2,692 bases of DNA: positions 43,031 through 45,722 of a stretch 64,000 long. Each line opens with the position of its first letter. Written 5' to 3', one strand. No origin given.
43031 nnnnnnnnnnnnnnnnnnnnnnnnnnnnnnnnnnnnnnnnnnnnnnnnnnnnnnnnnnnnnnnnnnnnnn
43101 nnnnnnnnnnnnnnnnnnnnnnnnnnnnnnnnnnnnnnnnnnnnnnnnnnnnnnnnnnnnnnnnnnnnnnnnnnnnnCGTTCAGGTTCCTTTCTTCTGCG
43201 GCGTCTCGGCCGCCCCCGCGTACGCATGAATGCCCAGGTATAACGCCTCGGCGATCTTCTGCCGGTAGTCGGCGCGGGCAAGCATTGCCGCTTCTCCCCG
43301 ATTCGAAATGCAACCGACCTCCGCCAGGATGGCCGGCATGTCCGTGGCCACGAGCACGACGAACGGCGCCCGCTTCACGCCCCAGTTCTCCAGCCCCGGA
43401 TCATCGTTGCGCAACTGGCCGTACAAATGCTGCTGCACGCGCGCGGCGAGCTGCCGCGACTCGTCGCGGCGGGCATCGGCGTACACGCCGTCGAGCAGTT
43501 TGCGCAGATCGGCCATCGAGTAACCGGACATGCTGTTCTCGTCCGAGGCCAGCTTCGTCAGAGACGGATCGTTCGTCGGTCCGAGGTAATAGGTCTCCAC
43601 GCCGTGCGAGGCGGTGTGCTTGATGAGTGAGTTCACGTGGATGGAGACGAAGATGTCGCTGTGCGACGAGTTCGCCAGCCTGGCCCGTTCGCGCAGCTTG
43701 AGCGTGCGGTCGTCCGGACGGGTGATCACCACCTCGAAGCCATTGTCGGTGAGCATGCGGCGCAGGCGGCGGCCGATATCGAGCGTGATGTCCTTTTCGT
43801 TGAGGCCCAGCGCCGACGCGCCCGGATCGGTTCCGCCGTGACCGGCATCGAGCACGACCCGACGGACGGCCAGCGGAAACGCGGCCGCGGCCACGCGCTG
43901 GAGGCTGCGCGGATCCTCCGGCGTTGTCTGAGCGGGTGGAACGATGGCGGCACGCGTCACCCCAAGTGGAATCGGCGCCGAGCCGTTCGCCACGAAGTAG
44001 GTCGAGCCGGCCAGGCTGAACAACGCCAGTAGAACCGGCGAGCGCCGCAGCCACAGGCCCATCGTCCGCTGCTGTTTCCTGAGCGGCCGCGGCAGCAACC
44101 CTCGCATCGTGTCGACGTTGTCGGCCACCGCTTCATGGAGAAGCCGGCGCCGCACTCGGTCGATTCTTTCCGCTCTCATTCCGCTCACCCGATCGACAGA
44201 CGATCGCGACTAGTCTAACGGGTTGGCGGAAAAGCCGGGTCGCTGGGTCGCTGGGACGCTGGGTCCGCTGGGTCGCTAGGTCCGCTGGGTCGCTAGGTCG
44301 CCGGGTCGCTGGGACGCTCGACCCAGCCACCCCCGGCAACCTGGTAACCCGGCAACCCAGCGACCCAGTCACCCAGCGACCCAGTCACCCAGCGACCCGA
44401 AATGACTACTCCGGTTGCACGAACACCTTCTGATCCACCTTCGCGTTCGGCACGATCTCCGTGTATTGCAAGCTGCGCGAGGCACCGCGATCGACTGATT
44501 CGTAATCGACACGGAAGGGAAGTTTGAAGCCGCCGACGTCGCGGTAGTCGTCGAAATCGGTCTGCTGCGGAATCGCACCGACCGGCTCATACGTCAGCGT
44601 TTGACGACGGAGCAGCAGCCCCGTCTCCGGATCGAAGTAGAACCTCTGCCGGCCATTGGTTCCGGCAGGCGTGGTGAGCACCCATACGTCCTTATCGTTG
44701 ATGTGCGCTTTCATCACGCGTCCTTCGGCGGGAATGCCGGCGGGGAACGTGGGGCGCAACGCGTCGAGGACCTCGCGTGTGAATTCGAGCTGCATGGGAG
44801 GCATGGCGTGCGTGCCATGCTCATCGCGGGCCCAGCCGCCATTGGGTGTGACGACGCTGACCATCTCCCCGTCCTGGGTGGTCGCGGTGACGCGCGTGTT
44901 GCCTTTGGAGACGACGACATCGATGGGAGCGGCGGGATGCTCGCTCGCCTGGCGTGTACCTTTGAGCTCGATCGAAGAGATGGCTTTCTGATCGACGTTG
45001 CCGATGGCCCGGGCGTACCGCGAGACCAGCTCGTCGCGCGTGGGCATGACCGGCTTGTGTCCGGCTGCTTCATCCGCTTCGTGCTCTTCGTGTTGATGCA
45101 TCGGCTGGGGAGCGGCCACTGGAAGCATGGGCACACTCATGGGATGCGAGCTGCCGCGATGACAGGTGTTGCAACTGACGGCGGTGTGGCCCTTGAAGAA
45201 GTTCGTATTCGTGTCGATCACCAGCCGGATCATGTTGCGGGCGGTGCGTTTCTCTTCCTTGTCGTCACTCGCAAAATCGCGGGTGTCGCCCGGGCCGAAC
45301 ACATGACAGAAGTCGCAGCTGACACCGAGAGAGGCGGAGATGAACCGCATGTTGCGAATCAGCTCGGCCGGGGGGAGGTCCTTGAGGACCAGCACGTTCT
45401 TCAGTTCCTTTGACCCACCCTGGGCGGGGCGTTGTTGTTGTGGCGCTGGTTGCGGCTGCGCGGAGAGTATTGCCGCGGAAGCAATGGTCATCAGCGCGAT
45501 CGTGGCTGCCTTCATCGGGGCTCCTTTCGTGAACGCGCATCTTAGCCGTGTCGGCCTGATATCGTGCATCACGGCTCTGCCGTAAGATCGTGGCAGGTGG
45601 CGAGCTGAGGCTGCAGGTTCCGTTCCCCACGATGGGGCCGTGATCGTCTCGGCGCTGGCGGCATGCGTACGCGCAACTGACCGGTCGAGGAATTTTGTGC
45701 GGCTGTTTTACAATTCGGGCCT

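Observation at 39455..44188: Operon coupling a cell-wall amidase, a MamK-like actin, an alpha/beta hydrolase and a zinc-ribbon Ser/Thr kinase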

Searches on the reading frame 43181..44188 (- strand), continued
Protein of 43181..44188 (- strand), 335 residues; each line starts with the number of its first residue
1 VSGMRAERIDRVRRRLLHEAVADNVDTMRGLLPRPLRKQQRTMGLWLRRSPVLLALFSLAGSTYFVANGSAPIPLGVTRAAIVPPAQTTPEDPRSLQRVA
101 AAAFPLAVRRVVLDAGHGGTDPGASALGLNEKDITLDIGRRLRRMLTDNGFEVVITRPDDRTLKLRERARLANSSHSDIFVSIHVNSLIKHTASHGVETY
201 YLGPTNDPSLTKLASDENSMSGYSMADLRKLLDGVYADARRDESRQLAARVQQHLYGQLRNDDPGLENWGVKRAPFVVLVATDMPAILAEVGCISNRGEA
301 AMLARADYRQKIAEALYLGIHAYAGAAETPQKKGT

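Call 62: predict_structure(alignment_id=A2)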
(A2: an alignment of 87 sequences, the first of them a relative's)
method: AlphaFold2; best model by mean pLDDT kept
length: 332 residues; sequences in the alignment: 87
mean_pLDDT: 77.4   pTM: 0.71
mean pLDDT of the five models: 77.4, 75.2, 71.6, 63.8, 60.6
residues with pLDDT >= 90: 98; 70-90: 152; 50-70: 29; < 50: 53
segments of 3 or more residues with pLDDT < 50: 61-89, 91-102, 116-120, 326-332
pLDDT, mean of each block of 10 residues (from residue 1): 74 86 85 77 80 69 44 41 43 39 77 59 71 95 96 81 88 93 68 89 83 78 84 75 95 91 91 87 91 84 95 96 58 38
secondary structure, 60 per line:
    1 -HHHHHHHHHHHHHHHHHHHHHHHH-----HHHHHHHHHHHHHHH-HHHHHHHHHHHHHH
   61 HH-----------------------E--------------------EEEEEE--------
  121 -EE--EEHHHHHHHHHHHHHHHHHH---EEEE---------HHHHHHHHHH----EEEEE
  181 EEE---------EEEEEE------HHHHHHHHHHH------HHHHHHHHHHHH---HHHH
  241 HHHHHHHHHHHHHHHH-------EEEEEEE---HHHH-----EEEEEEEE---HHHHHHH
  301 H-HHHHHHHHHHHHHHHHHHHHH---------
elements in order: H2-25 H31-45 H47-62 E107-112 H128-145 E149-152 H162-171 E176-183 E193-198 H205-215 H222-233 H237-256 E264-270 H274-277 E283-290 H294-301 H303-323

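Call 65: fold_search(model_id=the predicted structure, library=pdb)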
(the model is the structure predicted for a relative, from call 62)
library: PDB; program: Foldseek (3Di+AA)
matches with E <= 10: 1014; with E <= 0.001: 34
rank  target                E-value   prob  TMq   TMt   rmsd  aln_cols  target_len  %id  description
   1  7rag_B                1.0e-15  1.00  0.50  0.83   2.4       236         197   27  Structure of the CwlD amidase from Clostridioides difficile in complex with the GerS lipoprotein (released 2021-09-08)
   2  4rn7                  4.1e-15  1.00  0.50  0.88   3.4       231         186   27  The crystal structure of N-acetylmuramoyl-L-alanine amidase from Clostridium difficile 630 (released 2014-11-05)
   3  8c2o_A                4.4e-15  1.00  0.57  0.81   2.8       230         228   28  Structure of E. coli AmiA (released 2023-06-14)
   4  8c2o_B                1.0e-14  1.00  0.58  0.83   2.7       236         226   28  Structure of E. coli AmiA (released 2023-06-14)
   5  5emi                  1.9e-14  1.00  0.48  0.86   2.9       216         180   31  N-acetylmuramoyl-L-alanine amidase AmiC2 of Nostoc punctiforme (released 2016-02-10)
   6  8c0j_A                2.3e-14  1.00  0.48  0.77   6.6       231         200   28  Structure of AmiB enzymatic domain bound to the EnvC LytM domain (released 2023-06-14)
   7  4bin                  4.3e-14  1.00  0.53  0.51   5.6       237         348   29  Crystal structure of the E. coli N-acetylmuramoyl-L-alanine amidase AmiC (released 2013-08-21)
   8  8c0j_C                1.0e-13  1.00  0.49  0.79   4.5       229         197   26  Structure of AmiB enzymatic domain bound to the EnvC LytM domain (released 2023-06-14)
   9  1jwq                  1.5e-13  1.00  0.49  0.88   2.7       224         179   28  Structure of the catalytic domain of CwlV, N-acetylmuramoyl-L-alanine amidase from Bacillus(Paenibacillus) polymyxa var. (released 2003-11-18)
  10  3ne8                  2.9e-13  1.00  0.52  0.75   6.1       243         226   28  The crystal structure of a domain from N-acetylmuramoyl-l-alanine amidase of Bartonella henselae str. Houston-1 (released 2010-07-14)
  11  4lq6                  3.6e-13  1.00  0.48  0.73   4.1       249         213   20  Crystal structure of Rv3717 reveals a novel amidase from M. tuberculosis (released 2013-12-04)
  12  7tj4_D                8.9e-13  1.00  0.47  0.87   2.3       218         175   27  Structure of the S. aureus amidase LytH and activator ActH extracellular domains (released 2022-07-06)
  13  9cun                  1.4e-12  1.00  0.48  0.73   4.1       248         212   20  Crystal structure of Ami1 from M. tuberculosis in complex with a tetrazole compound (released 2024-11-20)
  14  4m6h_A                2.2e-12  1.00  0.46  0.79   5.4       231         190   23  Structure of the reduced, metal-free form of Mycobacterium tuberculosis peptidoglycan amidase Rv3717 (released 2013-09-18)
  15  4m6g                  2.2e-12  1.00  0.48  0.73   4.1       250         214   21  Structure of the Mycobacterium tuberculosis peptidoglycan amidase Rv3717 in complex with L-Alanine-iso-D-Glutamine react (released 2013-09-18)
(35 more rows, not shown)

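Call 78: search_protein_families(library=padloc, proteins=[window:43181-44188:-], max_evalue=0.001)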
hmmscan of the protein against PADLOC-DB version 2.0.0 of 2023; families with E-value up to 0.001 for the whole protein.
window:43181-44188:- (335 aa): 0 families

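Call 79: search_protein_families(library=phrogs, proteins=[window:43181-44188:-], max_evalue=0.001)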
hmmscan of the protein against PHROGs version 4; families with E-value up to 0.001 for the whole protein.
window:43181-44188:- (335 aa): 5 families
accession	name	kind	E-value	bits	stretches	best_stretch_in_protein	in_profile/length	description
phrog_435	-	lysis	1.9e-36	127.2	2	99-202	103-206/556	endolysin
phrog_2742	-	lysis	9.7e-25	88.6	2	110-202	3-99/318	endolysin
phrog_17214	-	lysis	6.7e-05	23.7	1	111-200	4-106/322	endolysin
phrog_12727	-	lysis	0.00024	21.5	1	108-200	162-256/393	endolysin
phrog_489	-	lysis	0.0003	20.7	0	109-160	165-217/459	endolysin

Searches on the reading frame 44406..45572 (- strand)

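Call 3: search_protein_families(library=pfam, proteins=[window:44406-45572:-], max_evalue=0.01)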
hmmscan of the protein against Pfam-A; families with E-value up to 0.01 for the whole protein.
window:44406-45572:- (388 aa): 3 families
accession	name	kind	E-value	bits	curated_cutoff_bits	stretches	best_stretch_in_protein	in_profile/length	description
PF02276.23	CytoC_RC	-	9.7e-15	55.2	22.4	1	34-152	30-147/310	Photosynthetic reaction centre cytochrome C subunit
PF20181.5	DUF6544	-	0.0035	17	25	0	289-356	136-206/221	Family of unknown function (DUF6544)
PF17131.11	LolA_like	-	0.0084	16.2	30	0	289-386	79-179/184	Outer membrane lipoprotein-sorting protein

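Call 4: search_protein_families(library=ncbifam, proteins=[window:44406-45572:-], max_evalue=0.01)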
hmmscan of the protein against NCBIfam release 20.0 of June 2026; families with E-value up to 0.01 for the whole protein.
window:44406-45572:- (388 aa): 3 families
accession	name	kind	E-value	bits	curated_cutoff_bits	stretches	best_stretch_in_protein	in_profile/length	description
NF033196.2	c_type_nonphoto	exception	6.1e-23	80.8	70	1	58-144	1-97/98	c-type cytochrome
NF040706.1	photo_cyt_PufC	equivalog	5.1e-16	59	150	1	33-160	29-155/312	photosynthetic reaction center cytochrome PufC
NF043009.1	Cyt554Puf2C_Caul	equivalog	8.8e-12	44.5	800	1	59-140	106-188/416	cytochrome c-554 Puf2C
